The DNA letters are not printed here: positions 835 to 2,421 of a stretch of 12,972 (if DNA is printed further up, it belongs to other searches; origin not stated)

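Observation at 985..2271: DprE1-like oxidase with no DprE2 reductase partner in the operon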

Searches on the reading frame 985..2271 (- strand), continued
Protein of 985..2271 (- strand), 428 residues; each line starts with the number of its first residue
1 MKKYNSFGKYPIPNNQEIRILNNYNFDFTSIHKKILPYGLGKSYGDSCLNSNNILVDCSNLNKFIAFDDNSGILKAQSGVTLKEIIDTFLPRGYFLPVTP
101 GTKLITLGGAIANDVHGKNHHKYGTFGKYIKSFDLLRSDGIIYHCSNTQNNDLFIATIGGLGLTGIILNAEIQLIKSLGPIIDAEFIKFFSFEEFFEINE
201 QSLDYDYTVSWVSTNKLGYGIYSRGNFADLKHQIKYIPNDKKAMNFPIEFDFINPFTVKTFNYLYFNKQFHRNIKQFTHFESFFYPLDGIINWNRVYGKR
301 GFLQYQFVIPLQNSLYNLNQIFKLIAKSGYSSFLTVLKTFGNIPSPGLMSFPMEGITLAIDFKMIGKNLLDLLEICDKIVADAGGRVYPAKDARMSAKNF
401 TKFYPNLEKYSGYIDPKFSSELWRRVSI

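Call 28: search_protein_families(library=ncbifam, proteins=[L103:11299-12036:+, L013:7895-8629:+, L100:11411-12400:+, L100:12588-13013:+, L100:13136-13459:+, L004:11309-11947:-, L099:3194-3601:+, L103:12041-13129:+], max_evalue=0.01)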
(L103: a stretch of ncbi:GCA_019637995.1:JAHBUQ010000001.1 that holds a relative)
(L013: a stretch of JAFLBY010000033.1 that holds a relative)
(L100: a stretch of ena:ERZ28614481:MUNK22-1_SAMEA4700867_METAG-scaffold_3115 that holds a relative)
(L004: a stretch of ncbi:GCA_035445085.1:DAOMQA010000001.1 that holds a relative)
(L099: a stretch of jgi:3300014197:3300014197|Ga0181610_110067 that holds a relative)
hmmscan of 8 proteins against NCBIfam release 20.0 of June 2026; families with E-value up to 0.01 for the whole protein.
L103:11299-12036:+ (246 aa): 214 families (the best 25 are shown)
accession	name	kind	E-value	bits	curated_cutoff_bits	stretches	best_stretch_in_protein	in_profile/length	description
NF005489.0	PRK07102.1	equivalog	6.5e-87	291.2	267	1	1-246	1-243/243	SDR family oxidoreductase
NF053786.1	DcplherypntRedDprE2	equivalog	2.4e-51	174.8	250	1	2-245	9-251/252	decaprenylphospho-beta-D-erythro-pentofuranosid-2-ulose 2-reductase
NF006099.0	PRK08251.1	equivalog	1.3e-41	142.4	253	1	2-244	5-249/250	SDR family oxidoreductase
NF005437.0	PRK07024.1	equivalog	1.2e-36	126.5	266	1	2-244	5-246/259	SDR family oxidoreductase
NF004110.0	PRK05599.1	equivalog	2.8e-34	118.8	362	1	3-244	2-244/246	SDR family oxidoreductase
NF005559.1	PRK07231.1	subfamily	2.1e-28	99.5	215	1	2-195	5-196/249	glucose 1-dehydrogenase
TIGR01830.1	3oxo_ACP_reduc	equivalog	1.4e-27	96.9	297.75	1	4-197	1-193/239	3-oxoacyl-[acyl-carrier-protein] reductase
NF004825.0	PRK06181.1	equivalog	4.6e-26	91.7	215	1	2-189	7-192/268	SDR family oxidoreductase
NF047420.2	EF_P_mod_YmfI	equivalog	1.3e-25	90.6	238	1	4-196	2-189/236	elongation factor P 5-aminopentanone reductase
NF009466.0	PRK12826.1-2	subfamily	5.6e-25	88.2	222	1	2-192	4-194/248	3-oxoacyl-ACP reductase FabG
NF052558.1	MBtsdlDhBudC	equivalog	1.2e-24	87.2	270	1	2-193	4-190/250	meso-2,3-butanediol dehydrogenase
NF049979.1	AlphHSDSHdhA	equivalog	2.8e-24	86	350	1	2-197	4-201/258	7alpha-hydroxysteroid dehydrogenase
NF005878.0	PRK07825.1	subfamily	7.1e-24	84.6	287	1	2-243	10-247/278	short chain dehydrogenase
NF004197.0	PRK05653.1-1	equivalog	3.1e-23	82.7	332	1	2-212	8-216/249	3-oxoacyl-ACP reductase FabG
NF004199.0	PRK05653.1-4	equivalog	8.1e-23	81.3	301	1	2-196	6-199/247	3-oxoacyl-ACP reductase FabG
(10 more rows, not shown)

L013:7895-8629:+ (245 aa): 180 families (the best 25 are shown)
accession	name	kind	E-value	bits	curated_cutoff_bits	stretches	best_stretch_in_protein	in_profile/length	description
NF005489.0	PRK07102.1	equivalog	3.4e-86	288.8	267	1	2-244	3-242/243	SDR family oxidoreductase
NF053786.1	DcplherypntRedDprE2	equivalog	5.2e-53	180.2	250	1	2-243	10-250/252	decaprenylphospho-beta-D-erythro-pentofuranosid-2-ulose 2-reductase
NF004110.0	PRK05599.1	equivalog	2.6e-39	135.2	362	1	1-243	1-244/246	SDR family oxidoreductase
NF005437.0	PRK07024.1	equivalog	3.2e-31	108.7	266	1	2-243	6-246/259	SDR family oxidoreductase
NF006099.0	PRK08251.1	equivalog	2.7e-30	105.4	253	1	2-243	6-249/250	SDR family oxidoreductase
TIGR01830.1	3oxo_ACP_reduc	equivalog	6.4e-23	81.7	297.75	1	4-196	2-193/239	3-oxoacyl-[acyl-carrier-protein] reductase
NF009466.0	PRK12826.1-2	subfamily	8.3e-22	77.8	222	1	2-192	5-195/248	3-oxoacyl-ACP reductase FabG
NF047420.2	EF_P_mod_YmfI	equivalog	8.8e-21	74.7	238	1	3-195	2-189/236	elongation factor P 5-aminopentanone reductase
NF005878.0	PRK07825.1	subfamily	5.5e-20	71.8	287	1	2-243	11-248/278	short chain dehydrogenase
NF005559.1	PRK07231.1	subfamily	1.4e-19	70.6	215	1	3-195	7-197/249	glucose 1-dehydrogenase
NF040690.1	mycolate_SDR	equivalog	2.5e-19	69.7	380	1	4-191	12-196/265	mycolate reductase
NF005594.0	PRK07326.1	equivalog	3.4e-19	69.3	271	1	4-219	10-223/237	SDR family oxidoreductase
NF004825.0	PRK06181.1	equivalog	1.1e-18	67.5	215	1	3-188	9-192/268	SDR family oxidoreductase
NF004765.0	PRK06101.1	equivalog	2.5e-18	66.1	406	1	3-243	4-234/241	SDR family oxidoreductase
NF004197.0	PRK05653.1-1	equivalog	3.4e-18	66.2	332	1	4-196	11-201/249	3-oxoacyl-ACP reductase FabG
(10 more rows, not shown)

L100:11411-12400:+ (330 aa): 0 families

L100:12588-13013:+ (142 aa): 0 families

L100:13136-13459:+ (108 aa): 0 families

L004:11309-11947:- (212 aa): 1 family
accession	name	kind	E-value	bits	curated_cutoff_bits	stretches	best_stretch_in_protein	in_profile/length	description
NF052230.1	T9SS_PorE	exception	1.3e-07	30.3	600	1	25-161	422-554/648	PorE family type IX secretion system protein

L099:3194-3601:+ (136 aa): 0 families

L103:12041-13129:+ (363 aa): 21 families
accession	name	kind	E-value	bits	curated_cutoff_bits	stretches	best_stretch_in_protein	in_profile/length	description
NF001309.0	PRK00257.1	equivalog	5.7e-82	275.7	434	1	1-357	1-352/379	4-phosphoerythronate dehydrogenase PdxB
NF011966.0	PRK15438.1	equivalog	4.4e-59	200.4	687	1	2-357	2-348/378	4-phosphoerythronate dehydrogenase PdxB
TIGR01327.1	PGDH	equivalog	2.9e-38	132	454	2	115-289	135-307/525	phosphoglycerate dehydrogenase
NF008759.0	PRK11790.1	equivalog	2.7e-27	95.5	404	2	117-268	151-302/410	phosphoglycerate dehydrogenase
NF006263.0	PRK08410.1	equivalog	7.6e-27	94.5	389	2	115-263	142-287/311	D-2-hydroxyacid dehydrogenase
NF009714.1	PRK13243.1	equivalog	7.4e-24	84.7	455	1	114-275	146-305/332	glyoxylate reductase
NF005069.0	PRK06487.1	equivalog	9.8e-24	84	448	2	104-261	140-289/320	2-hydroxyacid dehydrogenase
NF005750.0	PRK07574.1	equivalog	1.7e-23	83.3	329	2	112-273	186-350/386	NAD-dependent formate dehydrogenase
NF005027.0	PRK06436.1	equivalog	1.5e-21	76.8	261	1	50-264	39-260/303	2-hydroxyacid dehydrogenase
NF005387.0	PRK06932.1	equivalog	7.3e-18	64.6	492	1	115-247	144-268/314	2-hydroxyacid dehydrogenase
NF011938.0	PRK15409.1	equivalog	1.3e-16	60.5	492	1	114-281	141-307/324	glyoxylate/hydroxypyruvate reductase GhrB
NF000492.1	vanH_gen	exception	4e-16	59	540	1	114-242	137-255/312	D-lactate dehydrogenase VanH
NF041369.1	Dhydh_Halo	equivalog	3.2e-13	49.6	400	1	113-266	127-278/305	D-2-hydroxyacid dehydrogenase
NF006374.0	PRK08605.1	subfamily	1.1e-12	47.7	356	1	116-240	144-264/332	D-lactate dehydrogenase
NF000112.1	vanH-Amyco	exception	1.5e-12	47.4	625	1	115-239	167-281/348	VanH-AOV family D-lactate dehydrogenase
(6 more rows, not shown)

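Call 29: find_homologous_proteins(query=L103:11299-12036:+)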
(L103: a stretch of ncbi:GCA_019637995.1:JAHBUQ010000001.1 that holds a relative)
Query L103:11299-12036:+ (246 aa): 8000 proteins with E <= 0.001 among 8000 candidates; the best 120 are listed.
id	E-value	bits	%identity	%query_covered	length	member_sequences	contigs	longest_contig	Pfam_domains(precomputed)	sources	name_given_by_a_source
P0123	3.0e-155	532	100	100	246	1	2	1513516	PF08659.17,PF13561.13,PF00106.32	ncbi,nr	ncbi:MAG: SDR family oxidoreductase [Candidatus Kapabacteria bacterium]|nr:SDR family oxidoreductase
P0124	1.2e-102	360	67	100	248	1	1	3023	PF08659.17,PF13561.13,PF00106.32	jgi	jgi:decaprenylphospho-beta-D-erythro-pentofuranosid-2-ulose 2-reductase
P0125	7.7e-101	354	67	100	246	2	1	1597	PF08659.17,PF13561.13,PF00106.32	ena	-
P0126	5.3e-97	342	66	100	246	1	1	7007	PF13561.13,PF00106.32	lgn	-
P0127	1.7e-94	334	65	100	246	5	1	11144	PF13561.13,PF00106.32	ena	-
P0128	1.2e-93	331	65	100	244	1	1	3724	PF13561.13,PF00106.32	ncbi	-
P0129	1.9e-90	321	63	100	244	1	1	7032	PF13561.13,PF00106.32,PF01370.28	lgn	-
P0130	1.6e-89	317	64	100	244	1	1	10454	PF13561.13,PF00106.32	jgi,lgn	jgi:decaprenylphospho-beta-D-erythro-pentofuranosid-2-ulose 2-reductase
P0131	6.3e-89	316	63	100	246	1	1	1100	PF13561.13,PF00106.32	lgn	-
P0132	8.0e-86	305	60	100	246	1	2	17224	PF13561.13,PF00106.32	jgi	jgi:short-subunit dehydrogenase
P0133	4.8e-84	300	55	100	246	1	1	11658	PF13561.13,PF00106.32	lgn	-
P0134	5.7e-82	293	56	100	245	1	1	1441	PF13561.13,PF00106.32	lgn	-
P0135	1.8e-81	291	56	100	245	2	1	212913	PF13561.13,PF00106.32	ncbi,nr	ncbi:MAG: SDR family oxidoreductase [Candidatus Kapabacteria bacterium]|nr:SDR family oxidoreductase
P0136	2.9e-81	290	58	100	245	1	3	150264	PF13561.13,PF00106.32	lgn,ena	-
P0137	6.9e-80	286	55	100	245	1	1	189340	PF08659.17,PF13561.13,PF00106.32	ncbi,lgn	ncbi:MAG: SDR family oxidoreductase [Candidatus Thiodiazotropha sp.]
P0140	5.6e-79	283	55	100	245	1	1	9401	PF08659.17,PF13561.13,PF00106.32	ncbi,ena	-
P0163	1.3e-75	272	53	100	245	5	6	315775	PF13561.13,PF00106.32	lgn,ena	-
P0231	4.4e-73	264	53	100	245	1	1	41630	PF13561.13,PF00106.32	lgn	-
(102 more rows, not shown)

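Call 30: find_encoding_contigs(protein=P0135, flank=6000, max_places=3)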
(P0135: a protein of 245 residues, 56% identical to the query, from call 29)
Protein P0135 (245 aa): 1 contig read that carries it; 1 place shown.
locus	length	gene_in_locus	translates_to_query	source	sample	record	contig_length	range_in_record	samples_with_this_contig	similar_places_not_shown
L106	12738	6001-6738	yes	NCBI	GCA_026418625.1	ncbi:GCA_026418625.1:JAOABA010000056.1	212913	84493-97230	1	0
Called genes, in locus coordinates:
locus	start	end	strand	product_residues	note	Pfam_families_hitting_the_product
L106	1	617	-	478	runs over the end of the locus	-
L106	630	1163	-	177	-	-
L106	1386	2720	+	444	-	PF03721:UDPG_MGDP_dh_N, PF03807:F420_oxidored (faint), PF00984:UDPG_MGDP_dh, PF03720:UDPG_MGDP_dh_C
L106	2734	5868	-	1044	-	PF07517:SecA_DEAD, PF00270:DEAD (weak), PF01043:SecA_PP_bind, PF00271:Helicase_C (weak), PF21090:P-loop_SecA, PF07516:SecA_SW, PF02810:SEC-C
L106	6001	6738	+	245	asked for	PF00106:adh_short, PF13561:adh_short_C2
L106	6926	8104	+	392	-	PF01757:Acyl_transf_3, PF07786:HGSNAT_cat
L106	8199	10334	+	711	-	PF02254:TrkA_N (faint), PF03807:F420_oxidored (faint), PF00107:ADH_zinc_N, PF01408:GFO_IDH_MocA, PF02894:GFO_IDH_MocA_C (weak), PF22725:GFO_IDH_MocA_C3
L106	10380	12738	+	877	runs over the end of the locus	PF02837:Glyco_hydro_2_N, PF22666:Glyco_hydro_2_N2 (weak), PF00703:Glyco_hydro_2, PF02836:Glyco_hydro_2_C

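Call 31: find_encoding_contigs(protein=P0004, flank=10000, max_places=3)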
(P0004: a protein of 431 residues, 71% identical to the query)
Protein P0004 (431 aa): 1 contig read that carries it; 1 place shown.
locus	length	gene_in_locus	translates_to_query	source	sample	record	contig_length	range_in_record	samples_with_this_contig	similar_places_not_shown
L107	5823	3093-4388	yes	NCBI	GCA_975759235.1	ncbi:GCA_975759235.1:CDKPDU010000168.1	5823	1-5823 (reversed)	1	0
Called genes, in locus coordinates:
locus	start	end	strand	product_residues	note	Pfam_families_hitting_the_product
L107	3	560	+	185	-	?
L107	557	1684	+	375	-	PF13450:NAD_binding_8, PF03275:GLF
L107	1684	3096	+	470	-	PF12710:HAD (weak), PF01040:UbiA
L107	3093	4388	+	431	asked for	PF01565:FAD_binding_4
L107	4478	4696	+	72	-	-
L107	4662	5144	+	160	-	PF10130:PIN_2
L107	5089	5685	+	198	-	-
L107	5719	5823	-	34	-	?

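Call 33: find_encoding_contigs(protein=P0140, flank=6000, max_places=4)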
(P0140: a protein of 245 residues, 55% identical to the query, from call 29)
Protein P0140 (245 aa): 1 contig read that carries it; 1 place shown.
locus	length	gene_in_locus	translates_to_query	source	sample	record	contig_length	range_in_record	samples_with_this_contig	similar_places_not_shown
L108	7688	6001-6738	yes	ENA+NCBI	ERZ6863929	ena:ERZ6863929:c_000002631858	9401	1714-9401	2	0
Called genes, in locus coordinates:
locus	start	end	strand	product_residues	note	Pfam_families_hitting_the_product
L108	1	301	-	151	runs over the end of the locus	PF00571:CBS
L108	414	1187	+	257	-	PF03009:GDPD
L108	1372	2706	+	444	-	PF03721:UDPG_MGDP_dh_N, PF00984:UDPG_MGDP_dh, PF03720:UDPG_MGDP_dh_C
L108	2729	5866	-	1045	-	PF07517:SecA_DEAD, PF00270:DEAD (weak), PF01043:SecA_PP_bind, PF00271:Helicase_C (weak), PF21090:P-loop_SecA, PF07516:SecA_SW, PF02810:SEC-C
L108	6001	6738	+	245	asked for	PF00106:adh_short, PF08659:KR (weak), PF13561:adh_short_C2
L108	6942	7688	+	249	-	?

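Call 34: find_encoding_contigs(protein=P0231, flank=6000, max_places=4)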
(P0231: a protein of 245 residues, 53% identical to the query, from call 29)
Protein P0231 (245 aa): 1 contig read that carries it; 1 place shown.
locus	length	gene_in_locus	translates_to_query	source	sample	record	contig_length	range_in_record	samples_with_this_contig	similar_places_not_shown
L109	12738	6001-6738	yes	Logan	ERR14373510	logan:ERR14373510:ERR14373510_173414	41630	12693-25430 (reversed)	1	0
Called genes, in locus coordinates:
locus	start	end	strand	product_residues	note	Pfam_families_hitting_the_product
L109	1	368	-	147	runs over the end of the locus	PF00571:CBS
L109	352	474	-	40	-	-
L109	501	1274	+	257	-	PF03009:GDPD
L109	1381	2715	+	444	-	PF03721:UDPG_MGDP_dh_N, PF03807:F420_oxidored (faint), PF00984:UDPG_MGDP_dh, PF03720:UDPG_MGDP_dh_C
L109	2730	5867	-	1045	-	PF07517:SecA_DEAD, PF00270:DEAD (weak), PF01043:SecA_PP_bind, PF00271:Helicase_C (weak), PF21090:P-loop_SecA, PF07516:SecA_SW, PF02810:SEC-C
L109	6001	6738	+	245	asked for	PF00106:adh_short, PF13561:adh_short_C2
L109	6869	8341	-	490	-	PF13426:PAS_9, PF08447:PAS_3, PF00989:PAS, PF08448:PAS_4, PF13426:PAS_9, PF08447:PAS_3 (weak), PF00072:Response_reg, PF00196:GerE, +1 more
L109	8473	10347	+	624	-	PF00664:ABC_membrane, PF00005:ABC_tran, PF02463:SMC_N (faint)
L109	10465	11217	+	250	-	PF02678:Pirin, PF17954:Pirin_C_2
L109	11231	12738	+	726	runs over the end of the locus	PF13519:VWA_2 (faint)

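Call 35: find_encoding_contigs(protein=P0163, flank=3000, max_places=10)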
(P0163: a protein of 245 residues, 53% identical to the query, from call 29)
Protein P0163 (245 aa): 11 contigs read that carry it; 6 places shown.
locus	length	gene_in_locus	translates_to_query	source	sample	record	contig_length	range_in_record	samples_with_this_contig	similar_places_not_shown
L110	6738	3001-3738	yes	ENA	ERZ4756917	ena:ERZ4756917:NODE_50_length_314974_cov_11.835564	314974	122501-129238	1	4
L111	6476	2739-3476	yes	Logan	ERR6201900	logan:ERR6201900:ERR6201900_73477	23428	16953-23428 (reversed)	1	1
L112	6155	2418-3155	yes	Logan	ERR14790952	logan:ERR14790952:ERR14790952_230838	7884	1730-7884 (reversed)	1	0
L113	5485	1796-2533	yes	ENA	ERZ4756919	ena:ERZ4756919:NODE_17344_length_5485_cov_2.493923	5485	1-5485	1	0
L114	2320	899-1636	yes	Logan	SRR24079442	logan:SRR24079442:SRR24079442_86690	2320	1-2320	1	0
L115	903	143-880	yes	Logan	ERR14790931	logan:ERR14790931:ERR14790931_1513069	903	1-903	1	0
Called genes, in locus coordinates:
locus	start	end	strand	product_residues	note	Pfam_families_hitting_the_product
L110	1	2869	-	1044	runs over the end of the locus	PF07517:SecA_DEAD, PF00270:DEAD (weak), PF01043:SecA_PP_bind, PF00271:Helicase_C (weak), PF21090:P-loop_SecA, PF07516:SecA_SW, PF02810:SEC-C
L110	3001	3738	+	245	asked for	PF00106:adh_short, PF13561:adh_short_C2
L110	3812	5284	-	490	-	PF00989:PAS (weak), PF13426:PAS_9, PF08447:PAS_3, PF00989:PAS, PF08448:PAS_4, PF13426:PAS_9, PF00072:Response_reg, PF00196:GerE, +1 more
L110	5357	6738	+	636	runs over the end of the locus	PF00664:ABC_membrane, PF00005:ABC_tran, PF02463:SMC_N (faint)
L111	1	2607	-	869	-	?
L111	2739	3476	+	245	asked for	PF00106:adh_short, PF13561:adh_short_C2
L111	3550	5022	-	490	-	PF00989:PAS (weak), PF13426:PAS_9, PF08447:PAS_3, PF00989:PAS, PF08448:PAS_4, PF13426:PAS_9, PF00072:Response_reg, PF00196:GerE, +1 more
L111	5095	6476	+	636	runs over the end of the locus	PF00664:ABC_membrane, PF00005:ABC_tran, PF02463:SMC_N (faint)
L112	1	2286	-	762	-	?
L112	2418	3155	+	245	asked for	PF00106:adh_short, PF13561:adh_short_C2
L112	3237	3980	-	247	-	PF00072:Response_reg, PF00196:GerE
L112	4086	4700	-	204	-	PF18095:PAS_12 (faint), PF00989:PAS, PF13188:PAS_8 (weak), PF08448:PAS_4 (faint), PF13426:PAS_9, PF08447:PAS_3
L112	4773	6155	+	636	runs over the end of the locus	PF00664:ABC_membrane, PF00005:ABC_tran, PF02463:SMC_N (faint)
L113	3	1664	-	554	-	?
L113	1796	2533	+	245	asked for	PF00106:adh_short, PF13561:adh_short_C2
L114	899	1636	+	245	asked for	PF00106:adh_short, PF13561:adh_short_C2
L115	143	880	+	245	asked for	PF00106:adh_short, PF13561:adh_short_C2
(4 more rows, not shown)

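Call 38: find_encoding_contigs(protein=P0128, flank=10000, max_places=4)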
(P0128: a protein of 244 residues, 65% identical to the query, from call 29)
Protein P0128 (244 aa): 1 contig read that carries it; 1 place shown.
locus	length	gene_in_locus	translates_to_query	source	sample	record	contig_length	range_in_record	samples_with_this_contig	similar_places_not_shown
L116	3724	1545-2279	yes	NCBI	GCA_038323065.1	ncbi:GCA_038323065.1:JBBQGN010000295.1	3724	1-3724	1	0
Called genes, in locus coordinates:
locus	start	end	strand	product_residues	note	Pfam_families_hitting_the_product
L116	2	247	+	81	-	?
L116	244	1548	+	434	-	PF01565:FAD_binding_4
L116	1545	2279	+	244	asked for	PF00106:adh_short, PF13561:adh_short_C2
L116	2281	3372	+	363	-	PF00389:2-Hacid_dh, PF02826:2-Hacid_dh_C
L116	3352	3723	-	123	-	?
